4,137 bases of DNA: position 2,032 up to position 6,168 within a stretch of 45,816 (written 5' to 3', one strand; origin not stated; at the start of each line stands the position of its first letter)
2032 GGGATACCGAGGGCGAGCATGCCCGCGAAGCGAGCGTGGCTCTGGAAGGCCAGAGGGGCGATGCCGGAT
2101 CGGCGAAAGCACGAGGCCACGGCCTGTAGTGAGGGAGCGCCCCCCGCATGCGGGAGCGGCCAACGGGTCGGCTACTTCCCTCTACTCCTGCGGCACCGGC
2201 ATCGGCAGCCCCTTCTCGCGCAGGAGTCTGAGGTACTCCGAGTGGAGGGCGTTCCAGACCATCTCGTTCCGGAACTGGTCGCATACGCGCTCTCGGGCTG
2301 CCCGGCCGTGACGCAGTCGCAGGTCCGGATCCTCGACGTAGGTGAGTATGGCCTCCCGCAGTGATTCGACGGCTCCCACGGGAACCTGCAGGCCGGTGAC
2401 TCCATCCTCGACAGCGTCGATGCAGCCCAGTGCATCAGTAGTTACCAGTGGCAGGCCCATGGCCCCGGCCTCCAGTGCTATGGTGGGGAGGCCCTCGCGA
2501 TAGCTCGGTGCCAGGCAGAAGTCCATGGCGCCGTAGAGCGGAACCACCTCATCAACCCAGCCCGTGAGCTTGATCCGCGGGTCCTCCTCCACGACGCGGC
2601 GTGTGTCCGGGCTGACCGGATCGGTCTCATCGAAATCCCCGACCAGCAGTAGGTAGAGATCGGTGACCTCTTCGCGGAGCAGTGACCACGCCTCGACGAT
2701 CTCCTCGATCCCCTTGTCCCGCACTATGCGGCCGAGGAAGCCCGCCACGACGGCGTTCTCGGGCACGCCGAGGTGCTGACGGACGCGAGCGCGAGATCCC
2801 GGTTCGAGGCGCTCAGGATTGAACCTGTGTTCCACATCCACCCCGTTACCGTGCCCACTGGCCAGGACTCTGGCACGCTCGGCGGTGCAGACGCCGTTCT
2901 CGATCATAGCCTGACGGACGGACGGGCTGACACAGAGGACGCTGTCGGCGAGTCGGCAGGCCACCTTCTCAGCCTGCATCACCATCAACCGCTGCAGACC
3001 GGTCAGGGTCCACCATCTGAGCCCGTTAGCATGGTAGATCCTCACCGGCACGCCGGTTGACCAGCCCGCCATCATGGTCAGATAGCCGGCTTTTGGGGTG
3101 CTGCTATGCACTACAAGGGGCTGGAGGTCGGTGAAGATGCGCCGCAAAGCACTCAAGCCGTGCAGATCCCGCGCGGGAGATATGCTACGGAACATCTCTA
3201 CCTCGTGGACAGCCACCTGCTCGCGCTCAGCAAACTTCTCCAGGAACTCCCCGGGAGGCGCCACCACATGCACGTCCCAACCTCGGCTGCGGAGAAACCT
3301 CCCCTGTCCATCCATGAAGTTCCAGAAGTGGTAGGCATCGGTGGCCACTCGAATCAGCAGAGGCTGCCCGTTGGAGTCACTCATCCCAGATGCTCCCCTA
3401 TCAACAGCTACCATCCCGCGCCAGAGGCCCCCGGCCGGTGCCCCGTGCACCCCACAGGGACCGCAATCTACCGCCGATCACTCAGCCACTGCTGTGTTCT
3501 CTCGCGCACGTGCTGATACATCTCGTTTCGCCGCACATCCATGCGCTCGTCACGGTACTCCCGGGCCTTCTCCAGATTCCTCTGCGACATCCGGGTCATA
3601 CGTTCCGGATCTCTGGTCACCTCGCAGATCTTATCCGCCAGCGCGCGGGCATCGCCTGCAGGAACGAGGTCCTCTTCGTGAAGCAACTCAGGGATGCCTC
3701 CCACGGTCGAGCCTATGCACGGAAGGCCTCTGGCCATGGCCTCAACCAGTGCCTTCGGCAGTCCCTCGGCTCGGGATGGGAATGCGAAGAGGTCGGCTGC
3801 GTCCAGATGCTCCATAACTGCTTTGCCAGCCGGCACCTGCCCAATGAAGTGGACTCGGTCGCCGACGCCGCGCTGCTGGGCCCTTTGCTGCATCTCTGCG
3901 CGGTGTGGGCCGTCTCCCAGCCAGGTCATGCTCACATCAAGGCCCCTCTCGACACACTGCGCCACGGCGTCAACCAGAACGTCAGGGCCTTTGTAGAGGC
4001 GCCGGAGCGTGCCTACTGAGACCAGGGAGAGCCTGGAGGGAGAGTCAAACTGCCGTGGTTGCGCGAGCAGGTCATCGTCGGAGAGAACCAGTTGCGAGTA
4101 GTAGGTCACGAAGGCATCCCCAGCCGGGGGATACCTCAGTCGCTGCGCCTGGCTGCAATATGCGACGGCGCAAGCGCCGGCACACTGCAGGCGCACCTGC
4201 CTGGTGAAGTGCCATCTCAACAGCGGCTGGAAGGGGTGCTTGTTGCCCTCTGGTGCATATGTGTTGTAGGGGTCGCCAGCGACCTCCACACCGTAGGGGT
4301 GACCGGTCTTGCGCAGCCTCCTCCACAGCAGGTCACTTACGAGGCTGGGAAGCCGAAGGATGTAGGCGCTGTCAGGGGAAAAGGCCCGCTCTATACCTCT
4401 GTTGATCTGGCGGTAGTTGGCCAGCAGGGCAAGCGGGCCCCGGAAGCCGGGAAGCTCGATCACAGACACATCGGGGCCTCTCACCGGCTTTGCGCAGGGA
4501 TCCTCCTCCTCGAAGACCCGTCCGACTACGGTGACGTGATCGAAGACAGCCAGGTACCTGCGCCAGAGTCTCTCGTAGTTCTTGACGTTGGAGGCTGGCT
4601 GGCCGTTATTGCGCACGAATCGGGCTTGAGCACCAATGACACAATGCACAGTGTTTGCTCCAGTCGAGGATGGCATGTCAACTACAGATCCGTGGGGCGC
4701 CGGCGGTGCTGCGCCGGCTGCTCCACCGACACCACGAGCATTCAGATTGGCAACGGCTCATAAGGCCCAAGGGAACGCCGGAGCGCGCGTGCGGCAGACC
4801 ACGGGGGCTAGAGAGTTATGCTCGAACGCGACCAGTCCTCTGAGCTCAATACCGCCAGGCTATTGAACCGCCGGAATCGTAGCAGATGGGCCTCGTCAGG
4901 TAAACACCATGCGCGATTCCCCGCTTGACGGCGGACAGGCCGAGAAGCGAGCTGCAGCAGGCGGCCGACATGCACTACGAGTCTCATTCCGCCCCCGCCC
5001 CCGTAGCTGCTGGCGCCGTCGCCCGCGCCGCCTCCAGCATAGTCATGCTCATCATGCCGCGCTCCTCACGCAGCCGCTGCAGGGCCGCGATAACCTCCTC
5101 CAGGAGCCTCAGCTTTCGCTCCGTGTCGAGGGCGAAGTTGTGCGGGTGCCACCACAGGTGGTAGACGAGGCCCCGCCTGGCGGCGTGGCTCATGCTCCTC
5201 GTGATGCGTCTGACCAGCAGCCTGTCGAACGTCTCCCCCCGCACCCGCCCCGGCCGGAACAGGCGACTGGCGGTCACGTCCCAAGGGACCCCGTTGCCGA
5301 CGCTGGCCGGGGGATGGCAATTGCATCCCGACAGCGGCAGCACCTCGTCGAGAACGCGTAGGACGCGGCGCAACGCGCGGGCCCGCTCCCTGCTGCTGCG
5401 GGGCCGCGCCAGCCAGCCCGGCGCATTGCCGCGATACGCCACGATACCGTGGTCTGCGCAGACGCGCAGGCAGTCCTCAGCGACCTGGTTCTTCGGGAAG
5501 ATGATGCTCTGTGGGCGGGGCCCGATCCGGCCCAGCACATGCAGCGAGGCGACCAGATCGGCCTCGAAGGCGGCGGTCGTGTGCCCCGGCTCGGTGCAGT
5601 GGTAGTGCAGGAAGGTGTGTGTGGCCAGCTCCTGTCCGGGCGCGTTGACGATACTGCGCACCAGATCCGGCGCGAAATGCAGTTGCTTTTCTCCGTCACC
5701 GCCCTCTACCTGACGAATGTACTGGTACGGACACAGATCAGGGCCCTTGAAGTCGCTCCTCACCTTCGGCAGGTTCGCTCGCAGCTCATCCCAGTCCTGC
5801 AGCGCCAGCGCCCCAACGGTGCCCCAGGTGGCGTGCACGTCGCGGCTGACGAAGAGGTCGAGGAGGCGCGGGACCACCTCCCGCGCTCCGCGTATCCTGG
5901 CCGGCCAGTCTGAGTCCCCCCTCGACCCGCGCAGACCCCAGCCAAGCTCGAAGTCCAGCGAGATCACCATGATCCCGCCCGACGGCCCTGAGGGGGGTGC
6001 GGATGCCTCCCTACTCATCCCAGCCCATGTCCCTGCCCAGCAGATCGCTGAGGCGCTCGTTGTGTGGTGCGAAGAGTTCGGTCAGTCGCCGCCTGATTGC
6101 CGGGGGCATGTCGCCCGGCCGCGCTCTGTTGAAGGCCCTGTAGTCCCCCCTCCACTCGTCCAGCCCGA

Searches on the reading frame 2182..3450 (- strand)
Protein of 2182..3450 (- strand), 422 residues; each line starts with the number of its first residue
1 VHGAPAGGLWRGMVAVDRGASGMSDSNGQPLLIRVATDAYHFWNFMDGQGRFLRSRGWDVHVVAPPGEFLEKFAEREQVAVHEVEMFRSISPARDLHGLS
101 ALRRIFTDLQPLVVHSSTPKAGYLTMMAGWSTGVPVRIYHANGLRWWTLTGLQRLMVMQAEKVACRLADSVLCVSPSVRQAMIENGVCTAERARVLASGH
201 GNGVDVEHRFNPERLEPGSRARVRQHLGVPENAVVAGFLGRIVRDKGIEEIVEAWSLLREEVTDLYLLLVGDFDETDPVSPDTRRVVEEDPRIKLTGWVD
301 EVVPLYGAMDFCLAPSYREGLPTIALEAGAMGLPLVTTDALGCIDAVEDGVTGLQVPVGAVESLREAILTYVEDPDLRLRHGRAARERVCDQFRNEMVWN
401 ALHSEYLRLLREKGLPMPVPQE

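Call 11: search_protein_families(library=pfam, proteins=[window:2182-3450:-], max_evalue=0.01)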
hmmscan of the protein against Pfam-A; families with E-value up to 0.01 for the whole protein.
window:2182-3450:- (422 aa): 7 families
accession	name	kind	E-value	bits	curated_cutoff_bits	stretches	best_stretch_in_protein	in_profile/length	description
PF13692.12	Glyco_trans_1_4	-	2.3e-28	99.6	27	1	235-374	3-142/142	Glycosyl transferases group 1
PF00534.26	Glycos_transf_1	-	9.4e-26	90.8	26.4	1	221-388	3-172/172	Glycosyl transferases group 1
PF13439.12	Glyco_transf_4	-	3.1e-17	63.6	28.5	1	51-197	13-163/170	Glycosyltransferase Family 4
PF13579.12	Glyco_trans_4_4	-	4.4e-16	60.1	29.7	1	53-197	14-156/158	Glycosyl transferase 4-like domain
PF13477.12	Glyco_trans_4_2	-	6.9e-10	39.7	23.4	1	43-175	10-139/139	Glycosyl transferase 4-like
PF13524.12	Glyco_trans_1_2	-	1.7e-05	25.2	25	1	292-400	28-140/144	Glycosyl transferase-like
PF20706.3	GT4-conflict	-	5.7e-05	22.7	26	1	209-355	171-328/385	Family 4 Glycosyltransferase in conflict systems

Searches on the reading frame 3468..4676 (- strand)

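Call 11: search_protein_families(library=pfam, proteins=[window:3468-4676:-], max_evalue=0.01)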
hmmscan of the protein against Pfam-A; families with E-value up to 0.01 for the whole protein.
window:3468-4676:- (402 aa): 4 families
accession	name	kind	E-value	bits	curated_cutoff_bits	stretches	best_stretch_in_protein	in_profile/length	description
PF13692.12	Glyco_trans_1_4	-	2.8e-32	112.3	27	1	217-356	3-142/142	Glycosyl transferases group 1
PF00534.26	Glycos_transf_1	-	2.6e-31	108.9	26.4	1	218-367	18-169/172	Glycosyl transferases group 1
PF20706.3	GT4-conflict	-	3.5e-11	43.2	26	1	206-383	188-370/385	Family 4 Glycosyltransferase in conflict systems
PF13524.12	Glyco_trans_1_2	-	0.00012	22.5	25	1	305-372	62-130/144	Glycosyl transferase-like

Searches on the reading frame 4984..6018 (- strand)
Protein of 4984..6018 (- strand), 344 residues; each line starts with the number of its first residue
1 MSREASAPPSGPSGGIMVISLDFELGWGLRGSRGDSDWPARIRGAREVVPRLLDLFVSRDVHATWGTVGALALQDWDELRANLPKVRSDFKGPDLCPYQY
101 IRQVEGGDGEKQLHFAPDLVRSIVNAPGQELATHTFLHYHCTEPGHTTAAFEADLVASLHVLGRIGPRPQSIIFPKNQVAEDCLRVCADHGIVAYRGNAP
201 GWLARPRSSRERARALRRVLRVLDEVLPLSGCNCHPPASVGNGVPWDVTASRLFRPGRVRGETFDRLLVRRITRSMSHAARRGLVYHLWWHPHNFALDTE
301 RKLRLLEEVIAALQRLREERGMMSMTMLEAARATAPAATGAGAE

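Call 10: search_protein_families(library=pfam, proteins=[window:4984-6018:-], max_evalue=0.01)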
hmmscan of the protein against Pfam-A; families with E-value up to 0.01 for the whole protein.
window:4984-6018:- (344 aa): 1 family
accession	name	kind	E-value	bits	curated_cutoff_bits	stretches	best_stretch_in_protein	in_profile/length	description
PF01522.26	Polysacc_deac_1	-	1.4e-05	25.4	23.1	1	44-193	16-122/124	Polysaccharide deacetylase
